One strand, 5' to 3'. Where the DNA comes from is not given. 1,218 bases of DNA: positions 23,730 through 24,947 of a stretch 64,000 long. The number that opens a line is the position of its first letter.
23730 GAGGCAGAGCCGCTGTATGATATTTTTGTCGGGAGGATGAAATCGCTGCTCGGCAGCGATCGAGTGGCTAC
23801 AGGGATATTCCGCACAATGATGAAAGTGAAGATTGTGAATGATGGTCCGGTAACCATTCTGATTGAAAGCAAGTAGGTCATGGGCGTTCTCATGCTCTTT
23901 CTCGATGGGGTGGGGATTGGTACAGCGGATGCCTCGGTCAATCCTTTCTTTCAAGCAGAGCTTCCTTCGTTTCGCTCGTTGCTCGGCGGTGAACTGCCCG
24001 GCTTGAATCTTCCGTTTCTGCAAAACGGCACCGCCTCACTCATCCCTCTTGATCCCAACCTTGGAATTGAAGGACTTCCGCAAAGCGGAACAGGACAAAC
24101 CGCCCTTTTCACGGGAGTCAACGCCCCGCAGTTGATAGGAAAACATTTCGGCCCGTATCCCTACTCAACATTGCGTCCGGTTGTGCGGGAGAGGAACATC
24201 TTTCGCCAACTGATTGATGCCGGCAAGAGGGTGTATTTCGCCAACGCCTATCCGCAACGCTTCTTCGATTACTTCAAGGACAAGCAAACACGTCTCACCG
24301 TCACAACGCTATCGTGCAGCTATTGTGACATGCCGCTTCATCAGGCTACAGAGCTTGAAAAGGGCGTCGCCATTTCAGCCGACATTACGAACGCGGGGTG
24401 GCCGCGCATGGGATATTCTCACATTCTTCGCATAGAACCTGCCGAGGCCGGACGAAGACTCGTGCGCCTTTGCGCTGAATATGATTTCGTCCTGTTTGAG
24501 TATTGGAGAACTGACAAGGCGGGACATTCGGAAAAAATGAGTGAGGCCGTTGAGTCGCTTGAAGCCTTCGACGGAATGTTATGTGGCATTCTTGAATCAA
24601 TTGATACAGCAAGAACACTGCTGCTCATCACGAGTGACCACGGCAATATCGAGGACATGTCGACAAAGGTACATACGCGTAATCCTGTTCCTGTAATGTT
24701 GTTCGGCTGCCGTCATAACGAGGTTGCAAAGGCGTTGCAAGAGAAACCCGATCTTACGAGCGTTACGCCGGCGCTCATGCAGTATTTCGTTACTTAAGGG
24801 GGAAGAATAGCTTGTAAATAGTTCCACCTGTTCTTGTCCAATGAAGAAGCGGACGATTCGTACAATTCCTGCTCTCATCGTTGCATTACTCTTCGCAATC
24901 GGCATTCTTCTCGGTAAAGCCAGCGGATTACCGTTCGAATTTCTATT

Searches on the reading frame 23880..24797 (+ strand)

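Call 6: search_protein_families(library=pfam, proteins=[window:23880-24797:+], max_evalue=0.00001)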
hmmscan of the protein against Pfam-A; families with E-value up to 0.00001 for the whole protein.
window:23880-24797:+ (305 aa): 1 family
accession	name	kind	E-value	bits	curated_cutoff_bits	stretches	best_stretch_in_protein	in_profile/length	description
PF01676.23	Metalloenzyme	-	3.2e-26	92.8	24.3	1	193-303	137-248/252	Metalloenzyme superfamily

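Call 35: search_protein_families(library=ncbifam, proteins=[window:23880-24797:+], max_evalue=0.00001)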
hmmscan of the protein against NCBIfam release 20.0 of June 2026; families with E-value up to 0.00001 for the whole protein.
window:23880-24797:+ (305 aa): 11 families
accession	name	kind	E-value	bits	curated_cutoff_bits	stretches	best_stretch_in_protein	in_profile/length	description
TIGR01307.1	pgm_bpd_ind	equivalog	7.6e-17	60.9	330.65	1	198-302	380-489/504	2,3-bisphosphoglycerate-independent phosphoglycerate mutase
TIGR00306.2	apgM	subfamily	1.4e-13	50.7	320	1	156-288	247-381/403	2,3-bisphosphoglycerate-independent phosphoglycerate mutase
NF003104.0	PRK04024.1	equivalog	2.3e-13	49.7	489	1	190-276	283-367/412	2,3-bisphosphoglycerate-independent phosphoglycerate mutase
NF003897.0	PRK05434.1-5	equivalog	2.7e-10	39.3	862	1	199-284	390-482/514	2,3-bisphosphoglycerate-independent phosphoglycerate mutase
NF009049.0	PRK12383.1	equivalog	3.5e-10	39.4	254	1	203-303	289-386/408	phosphopentomutase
NF003766.0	PRK05362.1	equivalog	6.4e-10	38.3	256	1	214-303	294-380/396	phosphopentomutase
TIGR02535.1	hyp_Hser_kinase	hypoth_equivalog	4.4e-09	35.6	446.3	1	180-283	264-370/397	proposed homoserine kinase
NF003242.0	PRK04200.1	equivalog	4.1e-08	32.5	426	1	199-280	282-363/395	cofactor-independent phosphoglycerate mutase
NF038358.1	phophono_PhpG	equivalog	2.9e-07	29.6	545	1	201-279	309-385/417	CMP-5'-phosphonoformate--3-phosphoglycerate phosphonoformyl transferase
TIGR01696.1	deoB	equivalog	4.7e-07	29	341.2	1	215-304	285-372/381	phosphopentomutase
NF003160.0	PRK04135.1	equivalog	5.8e-07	28.5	468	1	198-276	285-358/403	2,3-bisphosphoglycerate-independent phosphoglycerate mutase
